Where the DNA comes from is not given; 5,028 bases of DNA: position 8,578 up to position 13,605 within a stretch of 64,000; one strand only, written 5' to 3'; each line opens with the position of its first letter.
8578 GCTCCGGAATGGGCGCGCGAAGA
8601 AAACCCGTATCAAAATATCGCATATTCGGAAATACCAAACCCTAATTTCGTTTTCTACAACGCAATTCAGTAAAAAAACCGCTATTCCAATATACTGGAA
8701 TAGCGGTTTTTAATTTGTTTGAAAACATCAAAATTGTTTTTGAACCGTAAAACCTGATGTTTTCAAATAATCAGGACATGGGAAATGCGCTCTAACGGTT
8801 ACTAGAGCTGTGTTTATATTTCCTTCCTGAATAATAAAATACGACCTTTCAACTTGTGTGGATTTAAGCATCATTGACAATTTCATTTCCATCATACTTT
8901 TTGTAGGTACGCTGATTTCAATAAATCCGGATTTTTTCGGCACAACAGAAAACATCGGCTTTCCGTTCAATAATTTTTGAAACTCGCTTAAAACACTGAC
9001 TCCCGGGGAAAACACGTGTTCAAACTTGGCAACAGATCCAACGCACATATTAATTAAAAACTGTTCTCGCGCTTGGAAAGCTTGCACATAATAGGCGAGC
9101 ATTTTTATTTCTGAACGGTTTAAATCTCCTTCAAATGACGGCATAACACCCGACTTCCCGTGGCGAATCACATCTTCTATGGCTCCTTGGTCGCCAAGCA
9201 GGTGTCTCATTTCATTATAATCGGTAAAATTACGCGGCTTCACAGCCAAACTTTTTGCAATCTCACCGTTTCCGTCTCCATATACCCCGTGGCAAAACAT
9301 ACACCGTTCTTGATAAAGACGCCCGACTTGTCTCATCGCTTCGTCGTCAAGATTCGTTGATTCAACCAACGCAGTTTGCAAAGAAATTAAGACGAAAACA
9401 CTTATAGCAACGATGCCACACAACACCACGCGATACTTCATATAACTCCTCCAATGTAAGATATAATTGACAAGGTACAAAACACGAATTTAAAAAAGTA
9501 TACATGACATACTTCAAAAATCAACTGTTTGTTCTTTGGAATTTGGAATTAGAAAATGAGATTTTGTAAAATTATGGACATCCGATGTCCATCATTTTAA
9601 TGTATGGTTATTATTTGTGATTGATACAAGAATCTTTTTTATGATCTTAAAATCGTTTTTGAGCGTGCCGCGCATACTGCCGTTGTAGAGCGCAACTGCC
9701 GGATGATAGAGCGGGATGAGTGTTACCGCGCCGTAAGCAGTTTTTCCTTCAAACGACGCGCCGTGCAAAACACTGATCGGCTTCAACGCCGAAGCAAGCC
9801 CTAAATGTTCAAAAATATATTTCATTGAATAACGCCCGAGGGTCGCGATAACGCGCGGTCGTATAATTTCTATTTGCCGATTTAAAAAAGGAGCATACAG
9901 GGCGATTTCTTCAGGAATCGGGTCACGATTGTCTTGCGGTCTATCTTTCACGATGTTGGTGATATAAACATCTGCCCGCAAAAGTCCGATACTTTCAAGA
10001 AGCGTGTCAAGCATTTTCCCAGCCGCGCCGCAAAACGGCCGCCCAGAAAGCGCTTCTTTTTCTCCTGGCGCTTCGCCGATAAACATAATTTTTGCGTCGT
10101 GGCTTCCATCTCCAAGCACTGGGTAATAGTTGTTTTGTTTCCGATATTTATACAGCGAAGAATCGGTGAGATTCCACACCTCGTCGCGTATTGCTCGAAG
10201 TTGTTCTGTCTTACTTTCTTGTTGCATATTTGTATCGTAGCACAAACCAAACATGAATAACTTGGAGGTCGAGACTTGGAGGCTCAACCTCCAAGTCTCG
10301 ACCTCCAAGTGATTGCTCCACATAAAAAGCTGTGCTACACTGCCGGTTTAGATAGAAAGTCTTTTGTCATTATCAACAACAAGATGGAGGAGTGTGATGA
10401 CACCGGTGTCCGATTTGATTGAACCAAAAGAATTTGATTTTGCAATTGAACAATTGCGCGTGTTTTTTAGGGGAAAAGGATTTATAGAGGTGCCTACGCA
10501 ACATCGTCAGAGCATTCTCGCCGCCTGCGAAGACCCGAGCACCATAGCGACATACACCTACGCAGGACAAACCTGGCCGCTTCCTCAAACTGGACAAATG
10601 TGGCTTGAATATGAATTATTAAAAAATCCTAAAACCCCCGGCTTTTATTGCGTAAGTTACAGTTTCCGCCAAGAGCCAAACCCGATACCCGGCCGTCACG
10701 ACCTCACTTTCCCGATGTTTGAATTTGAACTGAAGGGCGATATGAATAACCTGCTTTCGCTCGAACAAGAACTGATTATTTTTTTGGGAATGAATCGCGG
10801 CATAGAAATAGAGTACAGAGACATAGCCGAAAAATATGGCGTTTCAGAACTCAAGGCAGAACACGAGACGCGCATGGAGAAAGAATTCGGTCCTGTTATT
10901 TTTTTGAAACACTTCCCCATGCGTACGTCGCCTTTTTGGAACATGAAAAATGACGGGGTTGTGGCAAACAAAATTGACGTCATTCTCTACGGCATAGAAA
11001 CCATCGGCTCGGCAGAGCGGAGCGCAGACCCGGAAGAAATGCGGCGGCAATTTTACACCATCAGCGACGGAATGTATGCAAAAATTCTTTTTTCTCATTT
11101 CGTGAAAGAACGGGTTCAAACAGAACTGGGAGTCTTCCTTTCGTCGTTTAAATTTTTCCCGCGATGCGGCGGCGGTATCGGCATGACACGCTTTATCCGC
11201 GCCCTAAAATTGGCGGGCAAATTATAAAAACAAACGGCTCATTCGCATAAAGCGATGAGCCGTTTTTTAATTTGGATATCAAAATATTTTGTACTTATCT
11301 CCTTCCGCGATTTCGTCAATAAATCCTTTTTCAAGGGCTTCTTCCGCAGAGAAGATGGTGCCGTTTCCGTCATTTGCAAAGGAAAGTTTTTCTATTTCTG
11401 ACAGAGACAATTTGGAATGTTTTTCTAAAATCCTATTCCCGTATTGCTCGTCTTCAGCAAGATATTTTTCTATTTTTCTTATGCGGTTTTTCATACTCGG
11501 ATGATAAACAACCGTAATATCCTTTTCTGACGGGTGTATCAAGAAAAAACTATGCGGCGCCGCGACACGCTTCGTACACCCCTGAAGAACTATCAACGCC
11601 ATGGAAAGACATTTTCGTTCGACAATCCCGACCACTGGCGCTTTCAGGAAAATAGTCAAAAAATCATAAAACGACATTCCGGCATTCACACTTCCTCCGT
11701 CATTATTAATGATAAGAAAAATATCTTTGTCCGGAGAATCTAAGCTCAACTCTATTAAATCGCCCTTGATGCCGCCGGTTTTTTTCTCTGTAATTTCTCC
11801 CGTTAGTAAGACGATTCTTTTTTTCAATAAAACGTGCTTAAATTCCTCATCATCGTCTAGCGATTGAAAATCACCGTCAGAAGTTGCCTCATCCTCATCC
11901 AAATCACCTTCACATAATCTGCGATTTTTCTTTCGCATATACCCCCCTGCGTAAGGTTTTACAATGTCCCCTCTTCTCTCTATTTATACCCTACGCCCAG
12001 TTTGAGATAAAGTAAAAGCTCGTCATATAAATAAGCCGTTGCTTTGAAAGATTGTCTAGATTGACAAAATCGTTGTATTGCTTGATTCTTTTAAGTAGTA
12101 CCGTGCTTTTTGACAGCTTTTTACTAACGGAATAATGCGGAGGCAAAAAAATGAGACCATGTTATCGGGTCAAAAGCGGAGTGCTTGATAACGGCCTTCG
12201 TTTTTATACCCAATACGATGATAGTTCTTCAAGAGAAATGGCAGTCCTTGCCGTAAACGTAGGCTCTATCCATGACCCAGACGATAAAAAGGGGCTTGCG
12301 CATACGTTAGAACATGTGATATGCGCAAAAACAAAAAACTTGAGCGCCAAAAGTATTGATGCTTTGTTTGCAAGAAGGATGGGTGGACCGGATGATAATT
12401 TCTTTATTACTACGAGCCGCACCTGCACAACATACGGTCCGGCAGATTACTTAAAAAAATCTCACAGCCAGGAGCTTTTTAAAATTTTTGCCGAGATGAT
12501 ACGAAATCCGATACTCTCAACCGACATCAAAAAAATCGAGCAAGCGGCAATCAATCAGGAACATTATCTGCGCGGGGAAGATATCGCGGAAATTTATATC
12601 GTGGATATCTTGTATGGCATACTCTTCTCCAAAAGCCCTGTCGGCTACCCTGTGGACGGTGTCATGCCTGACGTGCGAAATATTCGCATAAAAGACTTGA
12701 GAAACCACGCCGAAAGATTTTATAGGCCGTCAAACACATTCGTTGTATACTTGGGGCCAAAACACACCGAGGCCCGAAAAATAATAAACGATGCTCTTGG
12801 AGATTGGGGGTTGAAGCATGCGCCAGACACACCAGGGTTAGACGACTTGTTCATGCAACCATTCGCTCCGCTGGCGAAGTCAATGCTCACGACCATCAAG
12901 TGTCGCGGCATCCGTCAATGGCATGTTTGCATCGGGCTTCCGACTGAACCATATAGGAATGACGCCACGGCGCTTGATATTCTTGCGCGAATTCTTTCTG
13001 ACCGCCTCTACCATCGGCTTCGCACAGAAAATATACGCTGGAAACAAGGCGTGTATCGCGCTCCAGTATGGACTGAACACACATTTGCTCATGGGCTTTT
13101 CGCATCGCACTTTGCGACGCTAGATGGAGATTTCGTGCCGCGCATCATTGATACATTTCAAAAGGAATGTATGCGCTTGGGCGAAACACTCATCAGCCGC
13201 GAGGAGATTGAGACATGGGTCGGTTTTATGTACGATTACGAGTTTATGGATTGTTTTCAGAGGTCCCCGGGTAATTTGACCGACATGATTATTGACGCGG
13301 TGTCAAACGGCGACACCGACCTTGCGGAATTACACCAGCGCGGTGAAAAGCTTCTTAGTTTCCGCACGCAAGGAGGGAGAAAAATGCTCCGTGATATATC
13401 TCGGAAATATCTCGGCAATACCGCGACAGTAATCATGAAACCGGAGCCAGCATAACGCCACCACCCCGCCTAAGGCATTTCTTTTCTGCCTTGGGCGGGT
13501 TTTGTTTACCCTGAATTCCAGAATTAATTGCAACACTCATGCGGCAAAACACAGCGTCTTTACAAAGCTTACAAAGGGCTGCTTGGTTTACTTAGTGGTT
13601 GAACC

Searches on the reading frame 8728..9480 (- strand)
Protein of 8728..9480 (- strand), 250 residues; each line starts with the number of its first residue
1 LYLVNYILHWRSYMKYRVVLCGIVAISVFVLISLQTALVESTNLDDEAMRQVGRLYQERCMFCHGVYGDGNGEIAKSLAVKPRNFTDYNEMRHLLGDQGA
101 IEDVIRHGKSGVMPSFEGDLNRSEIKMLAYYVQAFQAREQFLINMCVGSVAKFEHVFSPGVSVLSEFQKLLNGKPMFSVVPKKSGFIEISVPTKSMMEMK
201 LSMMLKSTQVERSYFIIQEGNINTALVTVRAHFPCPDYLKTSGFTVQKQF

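Call 13: search_protein_families(library=pfam, proteins=[window:8728-9480:-], max_evalue=0.001)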
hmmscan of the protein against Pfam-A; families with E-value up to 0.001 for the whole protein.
window:8728-9480:- (250 aa): 2 families
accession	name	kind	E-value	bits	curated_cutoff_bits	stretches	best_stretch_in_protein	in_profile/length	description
PF13442.11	Cytochrome_CBB3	-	1.2e-10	42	27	1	48-132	2-68/68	Cytochrome C oxidase, cbb3-type, subunit III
PF00034.26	Cytochrom_C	-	5.9e-05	24.8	21.3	1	54-133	6-87/90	Cytochrome c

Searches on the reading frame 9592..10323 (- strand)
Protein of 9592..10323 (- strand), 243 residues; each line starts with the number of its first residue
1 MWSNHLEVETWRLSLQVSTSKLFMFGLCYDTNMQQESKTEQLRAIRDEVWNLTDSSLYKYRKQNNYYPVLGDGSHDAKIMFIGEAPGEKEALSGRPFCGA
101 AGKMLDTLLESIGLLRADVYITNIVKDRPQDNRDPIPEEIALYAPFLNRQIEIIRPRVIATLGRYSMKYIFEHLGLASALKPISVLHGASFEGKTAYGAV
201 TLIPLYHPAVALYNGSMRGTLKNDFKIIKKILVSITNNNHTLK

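Call 13: search_protein_families(library=pfam, proteins=[window:9592-10323:-], max_evalue=0.001)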
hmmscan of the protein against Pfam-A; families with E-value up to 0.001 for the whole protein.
window:9592-10323:- (243 aa): 1 family
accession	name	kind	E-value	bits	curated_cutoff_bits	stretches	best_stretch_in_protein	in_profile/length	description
PF03167.25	UDG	-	1.7e-33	116.1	24.3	1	71-217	2-127/141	Uracil DNA glycosylase superfamily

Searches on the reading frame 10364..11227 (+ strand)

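Call 13: search_protein_families(library=pfam, proteins=[window:10364-11227:+], max_evalue=0.001)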
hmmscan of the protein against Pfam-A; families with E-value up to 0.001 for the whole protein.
window:10364-11227:+ (287 aa): 1 family
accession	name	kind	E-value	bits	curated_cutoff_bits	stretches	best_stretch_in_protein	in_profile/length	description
PF00152.25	tRNA-synt_2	-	3.2e-16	59.7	25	1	27-281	28-292/308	tRNA synthetases class II (D, K and N)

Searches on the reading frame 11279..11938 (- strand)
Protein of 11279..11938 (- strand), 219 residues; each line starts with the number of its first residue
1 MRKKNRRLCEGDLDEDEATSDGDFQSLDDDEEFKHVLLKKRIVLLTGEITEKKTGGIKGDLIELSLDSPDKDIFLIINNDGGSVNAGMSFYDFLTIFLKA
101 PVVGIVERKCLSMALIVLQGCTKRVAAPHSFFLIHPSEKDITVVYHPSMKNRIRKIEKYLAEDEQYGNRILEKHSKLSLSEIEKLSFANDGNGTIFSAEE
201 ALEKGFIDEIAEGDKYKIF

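Call 13: search_protein_families(library=pfam, proteins=[window:11279-11938:-], max_evalue=0.001)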
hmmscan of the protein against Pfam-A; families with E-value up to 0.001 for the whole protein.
window:11279-11938:- (219 aa): 1 family
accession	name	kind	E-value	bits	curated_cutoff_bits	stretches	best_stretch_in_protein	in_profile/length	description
PF00574.28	CLP_protease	-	1.2e-24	87.7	20.2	1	35-212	11-180/182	Clp protease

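Call 82: search_protein_families(library=ncbifam, proteins=[window:11279-11938:-], max_evalue=0.001)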
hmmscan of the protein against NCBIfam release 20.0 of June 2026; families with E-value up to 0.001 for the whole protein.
window:11279-11938:- (219 aa): 11 families
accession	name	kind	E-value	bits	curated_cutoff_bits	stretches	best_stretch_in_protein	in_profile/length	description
NF009205.0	PRK12553.1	subfamily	2e-22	79.8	228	1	29-211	26-202/211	ATP-dependent Clp protease proteolytic subunit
NF001368.0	PRK00277.1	subfamily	3.3e-22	79.4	249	1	36-215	28-199/203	ATP-dependent Clp protease proteolytic subunit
TIGR00493.1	clpP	equivalog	3.5e-18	66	308.6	1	36-210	23-189/192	ATP-dependent Clp endopeptidase proteolytic subunit ClpP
NF011091.0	PRK14514.1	equivalog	8.2e-15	55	361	1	37-211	51-217/221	ATP-dependent Clp endopeptidase proteolytic subunit ClpP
NF011090.0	PRK14513.1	equivalog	5.9e-14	52.4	347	1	36-213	23-192/201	ATP-dependent Clp protease proteolytic subunit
NF009203.0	PRK12551.1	equivalog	1e-12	48.2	359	1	36-212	21-189/196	ATP-dependent Clp protease proteolytic subunit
NF011089.0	PRK14512.1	equivalog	1.3e-12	47.9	251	1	19-212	7-192/200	ATP-dependent Clp protease proteolytic subunit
NF045542.1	Clp_rel_HeadMat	equivalog_domain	5.9e-11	42.6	120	1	43-210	3-165/165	head maturation protease, ClpP-related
NF045540.1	scaf_prot_MCP1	exception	1.2e-08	34.2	475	1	69-213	29-163/652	ClpP-like prohead protease/major capsid protein fusion protein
NF009204.0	PRK12552.1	equivalog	0.00017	21.1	263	1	33-214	23-215/225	ATP-dependent Clp protease proteolytic subunit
TIGR00706.1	SppA_dom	equivalog_domain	0.00042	20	155.45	0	44-130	6-93/208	signal peptide peptidase SppA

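Call 83: search_protein_families(library=phrogs, proteins=[window:11279-11938:-], max_evalue=0.001)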
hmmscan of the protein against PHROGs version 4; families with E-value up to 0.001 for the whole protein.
window:11279-11938:- (219 aa): 8 families
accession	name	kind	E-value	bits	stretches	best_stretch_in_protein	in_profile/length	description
phrog_94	-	head and packaging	5.7e-18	66.7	1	40-214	80-253/622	head maturation protease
phrog_53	-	head and packaging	1.3e-08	35.4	1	56-214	103-282/583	head maturation protease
phrog_133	-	head and packaging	2.2e-08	34.2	1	71-214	49-182/668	head maturation protease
phrog_1684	-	head and packaging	2.4e-07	31.5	1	70-215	72-207/284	head maturation protease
phrog_1827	-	other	9.5e-07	29.3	1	72-140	54-121/202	ATP-dependent protease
phrog_2976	-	head and packaging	1.9e-06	28.8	1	43-215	23-186/394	head maturation protease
phrog_3348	-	unknown function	1.4e-05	25.6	1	71-215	68-202/386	-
phrog_5410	-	other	0.00051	20.4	1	68-136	53-120/323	ATP-dependent protease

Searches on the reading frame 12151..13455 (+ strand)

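Call 13: search_protein_families(library=pfam, proteins=[window:12151-13455:+], max_evalue=0.001)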
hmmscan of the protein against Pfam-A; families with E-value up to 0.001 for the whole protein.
window:12151-13455:+ (434 aa): 2 families
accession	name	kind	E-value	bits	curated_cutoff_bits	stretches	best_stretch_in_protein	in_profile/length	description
PF00675.25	Peptidase_M16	-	4.8e-12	46.4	22.3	1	21-137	5-115/149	Insulinase (Peptidase family M16)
PF05193.26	Peptidase_M16_C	-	7.6e-11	42.6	23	1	178-354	2-175/181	Peptidase M16 inactive domain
